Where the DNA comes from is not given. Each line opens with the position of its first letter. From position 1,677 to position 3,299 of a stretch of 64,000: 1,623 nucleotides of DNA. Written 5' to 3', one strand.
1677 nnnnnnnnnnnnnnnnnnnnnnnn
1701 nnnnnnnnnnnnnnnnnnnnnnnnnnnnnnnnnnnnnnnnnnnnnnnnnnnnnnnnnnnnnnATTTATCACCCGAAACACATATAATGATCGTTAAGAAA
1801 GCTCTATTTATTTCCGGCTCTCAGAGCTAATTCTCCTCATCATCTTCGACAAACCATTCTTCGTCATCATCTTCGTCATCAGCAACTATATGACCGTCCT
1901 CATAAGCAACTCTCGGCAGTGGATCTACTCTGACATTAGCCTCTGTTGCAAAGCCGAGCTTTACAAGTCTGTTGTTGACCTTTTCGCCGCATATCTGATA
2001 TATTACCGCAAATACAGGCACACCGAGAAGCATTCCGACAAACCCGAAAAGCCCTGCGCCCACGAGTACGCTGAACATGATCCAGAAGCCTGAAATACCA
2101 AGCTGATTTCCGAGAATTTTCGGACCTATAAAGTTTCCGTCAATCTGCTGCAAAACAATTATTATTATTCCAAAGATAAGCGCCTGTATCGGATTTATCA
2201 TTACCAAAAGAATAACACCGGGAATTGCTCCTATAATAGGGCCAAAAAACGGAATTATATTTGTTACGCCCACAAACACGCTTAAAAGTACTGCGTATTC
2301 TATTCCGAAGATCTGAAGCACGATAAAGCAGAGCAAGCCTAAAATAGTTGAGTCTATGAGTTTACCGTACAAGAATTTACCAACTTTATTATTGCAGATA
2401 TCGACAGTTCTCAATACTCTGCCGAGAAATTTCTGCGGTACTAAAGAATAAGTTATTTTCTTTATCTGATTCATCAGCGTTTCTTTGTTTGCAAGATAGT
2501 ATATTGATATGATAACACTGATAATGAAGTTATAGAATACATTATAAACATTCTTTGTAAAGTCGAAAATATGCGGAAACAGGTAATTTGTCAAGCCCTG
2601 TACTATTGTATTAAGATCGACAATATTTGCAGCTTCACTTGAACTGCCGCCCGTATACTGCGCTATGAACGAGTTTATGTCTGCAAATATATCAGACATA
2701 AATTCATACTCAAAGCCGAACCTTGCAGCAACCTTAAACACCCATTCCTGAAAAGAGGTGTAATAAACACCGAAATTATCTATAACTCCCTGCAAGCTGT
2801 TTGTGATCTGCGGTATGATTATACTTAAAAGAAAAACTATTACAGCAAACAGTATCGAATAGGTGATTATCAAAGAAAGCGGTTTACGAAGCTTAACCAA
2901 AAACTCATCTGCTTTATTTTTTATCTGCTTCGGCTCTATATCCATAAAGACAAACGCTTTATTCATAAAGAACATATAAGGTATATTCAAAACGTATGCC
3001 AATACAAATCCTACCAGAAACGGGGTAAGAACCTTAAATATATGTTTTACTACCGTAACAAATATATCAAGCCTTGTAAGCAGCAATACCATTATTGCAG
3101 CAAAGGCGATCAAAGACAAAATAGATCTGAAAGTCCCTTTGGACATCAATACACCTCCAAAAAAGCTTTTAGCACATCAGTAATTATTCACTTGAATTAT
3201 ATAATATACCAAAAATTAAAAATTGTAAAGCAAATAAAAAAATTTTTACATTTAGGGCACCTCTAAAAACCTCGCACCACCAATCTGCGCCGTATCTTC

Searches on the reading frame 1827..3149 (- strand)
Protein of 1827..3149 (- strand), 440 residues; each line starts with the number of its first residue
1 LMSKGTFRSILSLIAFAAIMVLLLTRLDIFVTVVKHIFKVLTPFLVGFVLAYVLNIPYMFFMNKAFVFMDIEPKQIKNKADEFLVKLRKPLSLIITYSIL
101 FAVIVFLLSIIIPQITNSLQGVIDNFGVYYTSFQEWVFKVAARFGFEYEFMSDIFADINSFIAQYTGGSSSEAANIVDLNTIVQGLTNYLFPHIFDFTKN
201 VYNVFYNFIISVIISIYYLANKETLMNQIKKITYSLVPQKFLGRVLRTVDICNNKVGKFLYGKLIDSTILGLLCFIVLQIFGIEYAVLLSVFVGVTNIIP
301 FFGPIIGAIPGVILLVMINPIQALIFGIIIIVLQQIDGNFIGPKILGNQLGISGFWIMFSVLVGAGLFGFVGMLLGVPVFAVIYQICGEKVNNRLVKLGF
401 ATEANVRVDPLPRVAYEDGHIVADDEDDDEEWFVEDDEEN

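Call 55: search_protein_families(library=pfam, proteins=[window:1827-3149:-], max_evalue=0.00001)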
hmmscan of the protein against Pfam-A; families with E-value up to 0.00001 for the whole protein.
window:1827-3149:- (440 aa): 1 family
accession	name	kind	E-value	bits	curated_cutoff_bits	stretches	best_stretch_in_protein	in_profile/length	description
PF01594.21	AI-2E_transport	-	3.7e-50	171.4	34.3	1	86-387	46-323/327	AI-2E family transporter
